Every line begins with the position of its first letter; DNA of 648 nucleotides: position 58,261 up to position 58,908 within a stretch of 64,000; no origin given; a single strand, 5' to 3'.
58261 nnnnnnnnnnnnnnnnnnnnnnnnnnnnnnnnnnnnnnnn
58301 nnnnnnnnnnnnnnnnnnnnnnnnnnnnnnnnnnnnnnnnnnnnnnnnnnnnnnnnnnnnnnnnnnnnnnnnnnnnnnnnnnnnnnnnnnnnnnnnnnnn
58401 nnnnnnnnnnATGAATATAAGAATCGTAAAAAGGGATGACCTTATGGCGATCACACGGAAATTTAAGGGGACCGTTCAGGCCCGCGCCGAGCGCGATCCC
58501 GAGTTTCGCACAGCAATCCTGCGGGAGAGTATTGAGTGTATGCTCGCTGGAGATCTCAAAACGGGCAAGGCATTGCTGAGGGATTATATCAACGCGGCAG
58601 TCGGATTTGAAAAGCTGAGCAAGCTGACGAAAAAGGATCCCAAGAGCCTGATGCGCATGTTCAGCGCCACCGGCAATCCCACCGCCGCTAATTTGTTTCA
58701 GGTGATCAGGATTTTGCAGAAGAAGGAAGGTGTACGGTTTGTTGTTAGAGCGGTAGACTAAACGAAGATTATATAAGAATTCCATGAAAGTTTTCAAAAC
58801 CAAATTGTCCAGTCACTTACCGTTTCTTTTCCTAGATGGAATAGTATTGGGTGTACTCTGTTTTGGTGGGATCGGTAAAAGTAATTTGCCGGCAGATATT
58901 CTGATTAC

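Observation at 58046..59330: Low-GC islet with a HigB/HigA-type (HI1419/HI1420-like) toxin-antitoxin pair, palindromic operator and orphan membrane protein, inserted downstream of leuS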

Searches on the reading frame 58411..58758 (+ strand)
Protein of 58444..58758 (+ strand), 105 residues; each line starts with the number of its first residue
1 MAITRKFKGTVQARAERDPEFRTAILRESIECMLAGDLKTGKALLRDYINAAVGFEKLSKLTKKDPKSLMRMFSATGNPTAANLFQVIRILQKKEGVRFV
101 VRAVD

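Call 4: search_protein_families(library=pfam, proteins=[window:58444-58758:+], max_evalue=0.01)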
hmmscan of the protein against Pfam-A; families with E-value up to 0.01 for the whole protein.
window:58444-58758:+ (105 aa): 0 families

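Call 5: search_protein_families(library=ncbifam, proteins=[window:58444-58758:+], max_evalue=0.01)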
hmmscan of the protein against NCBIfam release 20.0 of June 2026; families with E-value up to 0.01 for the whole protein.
window:58444-58758:+ (105 aa): 0 families

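Call 7: search_protein_families(library=pfam, proteins=[window:58444-58758:+], max_evalue=10)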
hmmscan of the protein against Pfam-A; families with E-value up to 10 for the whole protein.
window:58444-58758:+ (105 aa): 0 families

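Call 8: search_protein_families(library=ncbifam, proteins=[window:58444-58758:+, window:58411-58758:+], max_evalue=10)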
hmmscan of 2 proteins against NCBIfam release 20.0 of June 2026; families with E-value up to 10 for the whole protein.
window:58444-58758:+ (105 aa): 0 families

window:58411-58758:+ (116 aa): 0 families
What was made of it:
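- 58444..58761 (+): Antitoxin, 105 aa: all-helical putative DNA-binding repressor from an unmodelled sister family of HI1420-type antitoxins. No Pfam or NCBIfam hit (calls 7, 8).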

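Call 9: search_solved_structures(query=window:58444-58758:+, max_evalue=10, show_alignments=2)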
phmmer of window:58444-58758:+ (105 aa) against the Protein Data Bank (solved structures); distinct sequences matched with E-value up to 10: 2.
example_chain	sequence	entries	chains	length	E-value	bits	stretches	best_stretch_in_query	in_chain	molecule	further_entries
7kpv_D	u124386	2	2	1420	0.55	13.5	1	41-79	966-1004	Mediator of RNA polymerase II transcription subunit 13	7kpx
9uib_A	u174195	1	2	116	1.5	12.2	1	14-64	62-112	Protein SGT1 homolog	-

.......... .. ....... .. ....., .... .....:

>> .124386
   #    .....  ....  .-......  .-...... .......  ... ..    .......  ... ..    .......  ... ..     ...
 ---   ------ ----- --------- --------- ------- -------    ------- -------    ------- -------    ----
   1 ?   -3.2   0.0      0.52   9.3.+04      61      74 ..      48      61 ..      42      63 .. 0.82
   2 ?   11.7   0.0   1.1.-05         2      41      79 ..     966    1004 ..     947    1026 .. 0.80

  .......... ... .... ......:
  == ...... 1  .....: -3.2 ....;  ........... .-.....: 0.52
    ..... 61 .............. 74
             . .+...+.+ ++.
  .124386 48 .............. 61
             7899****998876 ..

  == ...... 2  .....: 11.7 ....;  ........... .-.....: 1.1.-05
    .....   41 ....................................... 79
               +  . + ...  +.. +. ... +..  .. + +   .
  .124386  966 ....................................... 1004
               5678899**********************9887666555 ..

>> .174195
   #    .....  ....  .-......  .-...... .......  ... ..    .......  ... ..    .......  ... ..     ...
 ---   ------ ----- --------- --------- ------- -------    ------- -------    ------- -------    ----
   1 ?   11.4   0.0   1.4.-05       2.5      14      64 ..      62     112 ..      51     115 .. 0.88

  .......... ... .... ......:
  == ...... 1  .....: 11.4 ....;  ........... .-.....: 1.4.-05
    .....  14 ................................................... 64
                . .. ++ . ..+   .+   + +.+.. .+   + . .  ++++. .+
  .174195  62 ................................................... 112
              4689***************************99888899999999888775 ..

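Call 11: find_homologous_proteins(query=window:58444-58758:+, max_evalue=0.001)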
Query window:58444-58758:+ (105 aa): 1421 proteins with E <= 0.001 among 1425 candidates; the best 120 are listed.
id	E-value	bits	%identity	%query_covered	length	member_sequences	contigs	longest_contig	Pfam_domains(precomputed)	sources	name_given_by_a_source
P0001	1.0e-54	200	93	100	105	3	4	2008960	-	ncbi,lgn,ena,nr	ncbi:MAG: transcriptional regulator [Candidatus Omnitrophica bacterium]|nr:transcriptional regulator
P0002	2.6e-46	173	82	99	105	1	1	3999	-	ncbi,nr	ncbi:MAG: transcriptional regulator [Candidatus Omnitrophica bacterium]|nr:transcriptional regulator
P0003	7.3e-46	172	78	99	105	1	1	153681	-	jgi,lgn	-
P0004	9.8e-45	168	81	99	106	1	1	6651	-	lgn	-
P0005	3.7e-44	166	81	94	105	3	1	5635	-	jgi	-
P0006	5.3e-44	166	78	99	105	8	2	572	-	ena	-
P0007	5.6e-44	166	78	99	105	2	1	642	-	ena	-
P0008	6.0e-44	165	76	99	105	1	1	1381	-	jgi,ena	jgi:hypothetical protein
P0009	6.4e-44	165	78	99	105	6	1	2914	-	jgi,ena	-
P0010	7.9e-44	165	79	97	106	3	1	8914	-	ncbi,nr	ncbi:MAG: transcriptional regulator [Candidatus Omnitrophica bacterium]|nr:transcriptional regulator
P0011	2.1e-43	164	76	99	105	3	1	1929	-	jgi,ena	-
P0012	3.2e-43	163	75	99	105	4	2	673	-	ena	-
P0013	4.0e-43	163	77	99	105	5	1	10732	-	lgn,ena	-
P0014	5.2e-43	162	73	99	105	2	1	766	-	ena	-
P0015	5.3e-43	162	75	99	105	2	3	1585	-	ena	-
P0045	1.4e-41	158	78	94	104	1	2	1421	-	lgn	-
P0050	2.7e-41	157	73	99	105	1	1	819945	-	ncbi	-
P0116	4.2e-38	147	67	98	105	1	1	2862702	-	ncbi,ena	-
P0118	5.0e-38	147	68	98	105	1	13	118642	-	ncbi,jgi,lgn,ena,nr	ncbi:MAG: transcriptional regulator [Nitrospinae bacterium]|jgi:DNA-binding phage protein|nr:transcr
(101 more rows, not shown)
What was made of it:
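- Closest known: HI1420-type antitoxins. Same: JGI labels some homologues 'DNA-binding phage protein' (call 11).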

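Call 15: find_encoding_contigs(protein=P0001, flank=10000, max_places=6)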
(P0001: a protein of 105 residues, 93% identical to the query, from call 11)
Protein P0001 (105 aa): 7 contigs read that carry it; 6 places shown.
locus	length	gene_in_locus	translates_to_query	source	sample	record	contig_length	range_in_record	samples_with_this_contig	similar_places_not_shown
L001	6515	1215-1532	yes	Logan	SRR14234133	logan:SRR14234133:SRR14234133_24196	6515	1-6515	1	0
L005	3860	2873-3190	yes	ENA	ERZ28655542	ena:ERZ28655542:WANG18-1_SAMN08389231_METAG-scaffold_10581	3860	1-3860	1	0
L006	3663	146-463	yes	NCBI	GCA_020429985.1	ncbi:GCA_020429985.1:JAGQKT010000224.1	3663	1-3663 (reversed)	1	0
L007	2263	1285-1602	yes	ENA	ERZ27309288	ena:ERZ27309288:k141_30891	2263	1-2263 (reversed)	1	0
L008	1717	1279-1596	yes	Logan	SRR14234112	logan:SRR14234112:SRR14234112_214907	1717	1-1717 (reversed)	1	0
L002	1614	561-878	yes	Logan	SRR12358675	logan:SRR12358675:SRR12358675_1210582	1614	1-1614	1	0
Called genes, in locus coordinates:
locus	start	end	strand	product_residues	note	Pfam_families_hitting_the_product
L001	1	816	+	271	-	?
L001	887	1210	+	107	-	-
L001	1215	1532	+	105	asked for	-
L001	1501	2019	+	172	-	-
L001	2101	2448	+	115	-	PF12836:HHH_3, PF00633:HHH (faint)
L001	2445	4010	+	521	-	PF13567:DUF4131, PF03772:Competence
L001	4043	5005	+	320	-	PF24575:TPR_Slam (faint), PF07719:TPR_2 (faint), PF13174:TPR_6 (faint), PF13424:TPR_12 (faint), PF13428:TPR_14 (faint), PF13432:TPR_16 (weak), PF00515:TPR_1 (faint), PF13525:YfiO, +3 more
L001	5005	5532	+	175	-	PF04390:LptE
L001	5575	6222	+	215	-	-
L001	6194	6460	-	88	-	PF01649:Ribosomal_S20p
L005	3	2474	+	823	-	?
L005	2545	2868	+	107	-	-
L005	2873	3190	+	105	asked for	-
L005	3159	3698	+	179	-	-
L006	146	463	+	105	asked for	-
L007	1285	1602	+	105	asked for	-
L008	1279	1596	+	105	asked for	-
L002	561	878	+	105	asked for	-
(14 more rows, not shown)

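Call 28: search_solved_structures(query=A2, max_evalue=10, show_alignments=3)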
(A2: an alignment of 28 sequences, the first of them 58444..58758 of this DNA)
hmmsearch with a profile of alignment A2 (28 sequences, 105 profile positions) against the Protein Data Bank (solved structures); distinct sequences matched with E-value up to 10: 3.
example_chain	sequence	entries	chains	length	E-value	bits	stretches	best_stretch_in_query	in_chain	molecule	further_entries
3k4x_A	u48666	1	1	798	0.58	13.3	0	7-50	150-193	Proliferating cell nuclear antigen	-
8je0_A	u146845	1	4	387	0.62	13.3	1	44-100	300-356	Amidase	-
1wo8_A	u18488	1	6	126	0.79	12.9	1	33-86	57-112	methylglyoxal synthase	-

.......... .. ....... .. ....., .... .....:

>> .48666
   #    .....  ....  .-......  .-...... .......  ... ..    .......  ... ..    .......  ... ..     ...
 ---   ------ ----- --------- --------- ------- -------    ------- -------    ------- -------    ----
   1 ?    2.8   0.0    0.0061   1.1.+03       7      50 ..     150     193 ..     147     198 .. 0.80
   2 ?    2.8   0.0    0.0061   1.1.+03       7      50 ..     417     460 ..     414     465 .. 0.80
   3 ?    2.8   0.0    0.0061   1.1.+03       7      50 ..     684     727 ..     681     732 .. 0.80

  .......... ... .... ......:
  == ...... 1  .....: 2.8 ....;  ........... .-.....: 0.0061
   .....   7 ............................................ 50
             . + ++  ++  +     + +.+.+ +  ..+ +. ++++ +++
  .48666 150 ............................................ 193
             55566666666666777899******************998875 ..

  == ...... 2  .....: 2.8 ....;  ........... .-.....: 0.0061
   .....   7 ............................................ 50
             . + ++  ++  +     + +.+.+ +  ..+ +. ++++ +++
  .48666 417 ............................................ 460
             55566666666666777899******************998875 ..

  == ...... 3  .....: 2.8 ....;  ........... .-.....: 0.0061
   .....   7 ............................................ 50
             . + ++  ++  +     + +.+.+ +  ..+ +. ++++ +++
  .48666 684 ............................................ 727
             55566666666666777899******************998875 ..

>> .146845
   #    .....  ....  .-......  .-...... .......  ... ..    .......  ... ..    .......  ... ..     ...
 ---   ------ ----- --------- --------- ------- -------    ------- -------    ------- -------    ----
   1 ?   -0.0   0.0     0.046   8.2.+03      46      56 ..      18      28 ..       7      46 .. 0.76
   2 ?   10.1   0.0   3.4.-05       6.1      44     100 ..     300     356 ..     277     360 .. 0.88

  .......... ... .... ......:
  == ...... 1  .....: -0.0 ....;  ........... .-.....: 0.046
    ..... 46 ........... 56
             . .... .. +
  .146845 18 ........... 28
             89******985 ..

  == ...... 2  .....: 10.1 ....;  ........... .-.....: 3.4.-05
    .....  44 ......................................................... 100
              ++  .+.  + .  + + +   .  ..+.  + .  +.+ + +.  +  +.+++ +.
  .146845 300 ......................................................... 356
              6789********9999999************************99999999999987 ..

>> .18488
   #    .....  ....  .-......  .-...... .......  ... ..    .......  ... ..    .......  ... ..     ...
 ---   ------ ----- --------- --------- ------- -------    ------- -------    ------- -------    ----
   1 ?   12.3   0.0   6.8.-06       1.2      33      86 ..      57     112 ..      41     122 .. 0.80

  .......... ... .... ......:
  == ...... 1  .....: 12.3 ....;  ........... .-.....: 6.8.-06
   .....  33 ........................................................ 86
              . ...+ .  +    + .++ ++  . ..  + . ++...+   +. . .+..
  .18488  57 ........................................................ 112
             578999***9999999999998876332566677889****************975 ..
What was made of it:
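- Tried and rejected: Sequence and profile searches of PDB chains found nothing (calls 9, 28).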

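Call 35: predict_structure(alignment_id=A2)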
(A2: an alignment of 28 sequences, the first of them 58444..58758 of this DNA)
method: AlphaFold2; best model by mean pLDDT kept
length: 105 residues; sequences in the alignment: 28
mean_pLDDT: 87.3   pTM: 0.76
mean pLDDT of the five models: 87.3, 86.8, 85.9, 85.4, 84.7
residues with pLDDT >= 90: 67; 70-90: 29; 50-70: 8; < 50: 1
segments of 3 or more residues with pLDDT < 50: none
pLDDT, mean of each block of 10 residues (from residue 1): 61 84 93 92 92 92 93 90 92 91 74
secondary structure, 60 per line:
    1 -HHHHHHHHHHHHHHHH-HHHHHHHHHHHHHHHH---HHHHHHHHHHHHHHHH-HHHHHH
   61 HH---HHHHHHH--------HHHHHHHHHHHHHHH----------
elements in order: H2-17 H19-34 H38-53 H55-62 H66-72 H81-95
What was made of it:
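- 58444..58761 (+): AF2 model pLDDT 87, six helices (call 35).
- On HI1420-type antitoxin (PF21716 / TIGR02684): The AF2 model is all-helical with pLDDT 87 (call 35).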

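Call 39: fold_search(model_id=the predicted structure, library=pdb)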
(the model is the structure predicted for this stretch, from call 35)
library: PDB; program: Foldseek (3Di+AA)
matches with E <= 10: 75; with E <= 0.001: 0
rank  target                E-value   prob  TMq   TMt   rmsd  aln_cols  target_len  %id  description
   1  3b7h                  1.8e+00  0.23  0.31  0.41   9.4        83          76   17  Crystal structure of the prophage Lp1 protein 11 (released 2007-12-04)
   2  7ce1_A                2.2e+00  0.41  0.30  0.11   4.4        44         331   14  Complex STRUCTURE OF TRANSCRIPTION FACTOR SghR with its COGNATE DNA (released 2020-07-15)
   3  2wiu_D                2.2e+00  0.38  0.39  0.53   5.1        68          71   12  Mercury-modified bacterial persistence regulator hipBA (released 2009-07-28)
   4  4r89_A                2.4e+00  0.09  0.28  0.07  14.5       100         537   14  Crystal structure of paFAN1 - 5' flap DNA complex with Manganase (released 2014-10-29)
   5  6u0i_B                2.5e+00  0.47  0.44  0.35   3.2        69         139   13  Putative Antitoxin HicB3 from Escherichia coli str. K-12 substr. DH10B (released 2019-08-28)
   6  3omt_A                3.2e+00  0.44  0.32  0.47   2.5        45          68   13  Putative antitoxin component, CHU_2935 protein, from Xre family from Prevotella buccae. (released 2010-09-08)
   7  4z5h_A                3.2e+00  0.30  0.40  0.53   4.0        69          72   13  HipB(S29A)-O2 20mer complex (released 2016-07-06)
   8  4r8a_A                3.4e+00  0.10  0.29  0.07  14.5        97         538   18  Crystal structure of paFAN1 - 5' flap DNA complex (released 2014-10-29)
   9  7ce1_P                4.2e+00  0.20  0.27  0.11   4.9        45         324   11  Complex STRUCTURE OF TRANSCRIPTION FACTOR SghR with its COGNATE DNA (released 2020-07-15)
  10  2v1s_E                4.7e+00  0.18  0.36  0.50   7.8        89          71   16  CRYSTAL STRUCTURE OF RAT TOM20-ALDH PRESEQUENCE COMPLEX (released 2007-06-12)
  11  1cjg_MODEL_1_A        4.7e+00  0.14  0.27  0.42   9.1        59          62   12  NMR STRUCTURE OF LAC REPRESSOR HP62-DNA COMPLEX (released 2000-01-01)
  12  6vmh_B                4.9e+00  0.54  0.35  0.43   3.0        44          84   11  Crystal structure of transcriptional regulator from bacteriophage 186 (released 2021-06-16)
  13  7o81_AU               4.9e+00  0.30  0.32  0.31   2.9        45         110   13  Rabbit 80S ribosome colliding in another ribosome stalled by the SARS-CoV-2 pseudoknot (released 2021-06-02)
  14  3ax2_E                4.9e+00  0.18  0.35  0.52   7.9        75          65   16  Crystal structure of rat TOM20-ALDH presequence complex: a disulfide-tethered complex with a non-optimized, long linke (released 2011-07-06)
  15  1us7_B                4.9e+00  0.13  0.38  0.23   9.1        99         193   11  Complex of Hsp90 and P50 (released 2004-01-15)
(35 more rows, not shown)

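Call 53: find_related_loci(query=A2, collection=viral_contigs, flank=3000)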
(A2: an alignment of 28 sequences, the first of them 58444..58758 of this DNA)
Query A2 (105 aa) in viral_contigs; peptide patterns used: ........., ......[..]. (x = any residue, [..] = any of these).
28 stretches matched a pattern; 3 encode a relative of the query (tblastn E <= 1e-3); 3 distinct loci.
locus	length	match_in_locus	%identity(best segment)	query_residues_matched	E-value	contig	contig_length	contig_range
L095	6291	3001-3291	59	1-97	7e-37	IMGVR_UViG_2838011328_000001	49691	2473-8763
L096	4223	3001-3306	52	3-104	2e-32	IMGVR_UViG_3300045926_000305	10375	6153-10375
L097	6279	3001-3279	56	7-99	2e-32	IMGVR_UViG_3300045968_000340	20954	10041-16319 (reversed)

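Call 54: find_encoding_contigs(protein=P0003, flank=4000, max_places=2)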
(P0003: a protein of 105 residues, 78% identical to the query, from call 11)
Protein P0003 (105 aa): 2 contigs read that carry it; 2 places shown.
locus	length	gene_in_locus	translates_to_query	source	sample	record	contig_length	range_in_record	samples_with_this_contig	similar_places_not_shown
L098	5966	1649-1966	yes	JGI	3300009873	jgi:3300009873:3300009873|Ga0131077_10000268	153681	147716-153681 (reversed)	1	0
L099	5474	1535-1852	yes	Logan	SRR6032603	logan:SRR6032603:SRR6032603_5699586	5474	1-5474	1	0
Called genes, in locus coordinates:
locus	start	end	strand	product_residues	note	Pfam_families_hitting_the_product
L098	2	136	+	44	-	?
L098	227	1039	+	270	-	-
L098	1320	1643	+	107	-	-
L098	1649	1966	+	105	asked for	-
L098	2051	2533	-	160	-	PF19670:DUF6173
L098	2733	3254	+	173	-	PF07275:ArdA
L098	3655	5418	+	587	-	PF10592:AIPR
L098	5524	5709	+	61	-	PF12728:HTH_17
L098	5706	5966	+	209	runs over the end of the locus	PF04471:Mrr_cat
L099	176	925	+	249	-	-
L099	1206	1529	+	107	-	-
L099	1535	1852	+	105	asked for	-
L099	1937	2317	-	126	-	PF19670:DUF6173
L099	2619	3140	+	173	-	PF07275:ArdA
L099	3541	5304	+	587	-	PF10592:AIPR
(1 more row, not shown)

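Call 55: find_encoding_contigs(protein=P0050, flank=4000, max_places=2)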
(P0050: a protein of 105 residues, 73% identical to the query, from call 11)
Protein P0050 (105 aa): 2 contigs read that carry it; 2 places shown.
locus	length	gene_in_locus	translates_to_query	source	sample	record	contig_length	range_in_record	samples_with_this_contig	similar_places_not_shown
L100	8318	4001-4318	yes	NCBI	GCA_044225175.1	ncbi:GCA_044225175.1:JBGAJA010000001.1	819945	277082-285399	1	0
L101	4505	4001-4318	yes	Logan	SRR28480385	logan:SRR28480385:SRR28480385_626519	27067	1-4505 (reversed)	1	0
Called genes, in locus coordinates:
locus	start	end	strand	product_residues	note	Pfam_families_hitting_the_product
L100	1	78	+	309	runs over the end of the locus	PF03743:TrbI, PF12508:Transposon_TraM (weak)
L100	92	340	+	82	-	-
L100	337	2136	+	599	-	PF02534:T4SS-DNA_transf (weak), PF12696:TraG-D_C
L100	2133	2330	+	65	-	PF12728:HTH_17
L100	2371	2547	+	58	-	PF13411:MerR_1, PF00376:MerR (weak)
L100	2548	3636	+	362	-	PF24624:Int_N, PF00589:Phage_integrase, PF22823:MrpR_C_cat (faint)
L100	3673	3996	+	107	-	-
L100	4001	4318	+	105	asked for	-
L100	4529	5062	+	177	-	-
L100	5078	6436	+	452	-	PF00437:T2SSE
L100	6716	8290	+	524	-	PF13231:PMT_2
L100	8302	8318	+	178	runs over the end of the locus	PF00565:SNase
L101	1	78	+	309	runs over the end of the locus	PF03743:TrbI, PF12508:Transposon_TraM (weak)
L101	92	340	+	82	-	-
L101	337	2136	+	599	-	PF02534:T4SS-DNA_transf (weak), PF12696:TraG-D_C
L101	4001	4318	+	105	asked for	-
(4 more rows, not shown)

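Call 56: find_encoding_contigs(protein=P0116, flank=4000, max_places=2)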
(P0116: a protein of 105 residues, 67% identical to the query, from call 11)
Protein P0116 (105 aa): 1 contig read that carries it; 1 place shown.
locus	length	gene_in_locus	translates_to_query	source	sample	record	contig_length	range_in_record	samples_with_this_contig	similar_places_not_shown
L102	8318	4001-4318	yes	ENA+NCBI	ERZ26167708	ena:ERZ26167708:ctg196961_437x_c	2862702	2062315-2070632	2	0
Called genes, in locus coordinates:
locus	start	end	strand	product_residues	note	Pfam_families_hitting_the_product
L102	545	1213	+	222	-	PF04367:DUF502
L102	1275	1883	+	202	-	PF00849:PseudoU_synth_2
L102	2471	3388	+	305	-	PF10672:Methyltrans_SAM, PF03602:Cons_hypoth95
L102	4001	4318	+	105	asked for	-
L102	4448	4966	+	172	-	PF03167:UDG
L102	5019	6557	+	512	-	PF00501:AMP-binding, PF13193:AMP-binding_C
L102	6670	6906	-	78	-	PF06616:BsuBI_PstI_RE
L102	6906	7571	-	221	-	PF17728:BsuBI_PstI_RE_N, PF06616:BsuBI_PstI_RE (faint)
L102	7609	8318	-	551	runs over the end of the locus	PF02384:N6_Mtase (weak), PF07669:Eco57I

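Call 57: find_encoding_contigs(protein=P0118, flank=4000, max_places=3)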
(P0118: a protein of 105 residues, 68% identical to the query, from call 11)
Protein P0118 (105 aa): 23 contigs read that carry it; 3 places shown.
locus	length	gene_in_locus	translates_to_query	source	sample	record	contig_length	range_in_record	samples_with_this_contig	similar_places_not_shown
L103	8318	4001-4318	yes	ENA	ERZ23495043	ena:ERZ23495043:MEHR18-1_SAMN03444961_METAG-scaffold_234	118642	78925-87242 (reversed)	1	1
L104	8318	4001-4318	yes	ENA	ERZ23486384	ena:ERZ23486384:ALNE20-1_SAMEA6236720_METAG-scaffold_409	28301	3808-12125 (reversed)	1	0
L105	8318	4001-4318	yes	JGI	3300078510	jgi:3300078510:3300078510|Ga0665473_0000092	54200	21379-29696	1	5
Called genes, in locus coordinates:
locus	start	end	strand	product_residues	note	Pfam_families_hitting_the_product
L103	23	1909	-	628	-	PF01658:Inos-1-P_synth, PF00483:NTP_transferase (weak), PF12804:NTP_transf_3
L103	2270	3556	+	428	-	PF01066:CDP-OH_P_transf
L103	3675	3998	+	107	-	-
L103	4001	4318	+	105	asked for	-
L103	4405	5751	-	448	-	-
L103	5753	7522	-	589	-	PF13181:TPR_8 (faint), PF13428:TPR_14 (faint), PF13432:TPR_16, PF14559:TPR_19, PF13414:TPR_11, PF00515:TPR_1 (weak), PF07719:TPR_2 (weak), PF13424:TPR_12 (weak), +6 more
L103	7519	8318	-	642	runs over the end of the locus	PF07719:TPR_2 (faint), PF13371:TPR_9 (faint), PF13424:TPR_12 (faint), PF00515:TPR_1 (faint), PF13181:TPR_8 (faint), PF13414:TPR_11 (faint), PF13432:TPR_16 (weak), PF14559:TPR_19 (weak), +6 more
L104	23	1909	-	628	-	PF01658:Inos-1-P_synth, PF00483:NTP_transferase (weak), PF12804:NTP_transf_3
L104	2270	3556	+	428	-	PF01066:CDP-OH_P_transf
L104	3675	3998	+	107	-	-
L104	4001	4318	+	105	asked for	-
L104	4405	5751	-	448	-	-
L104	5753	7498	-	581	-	PF13424:TPR_12 (faint), PF13174:TPR_6 (faint), PF13176:TPR_7 (faint), PF13432:TPR_16, PF14559:TPR_19, PF13414:TPR_11, PF00515:TPR_1 (weak), PF07719:TPR_2 (weak), +6 more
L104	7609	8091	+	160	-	-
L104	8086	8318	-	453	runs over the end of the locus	-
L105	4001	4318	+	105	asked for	-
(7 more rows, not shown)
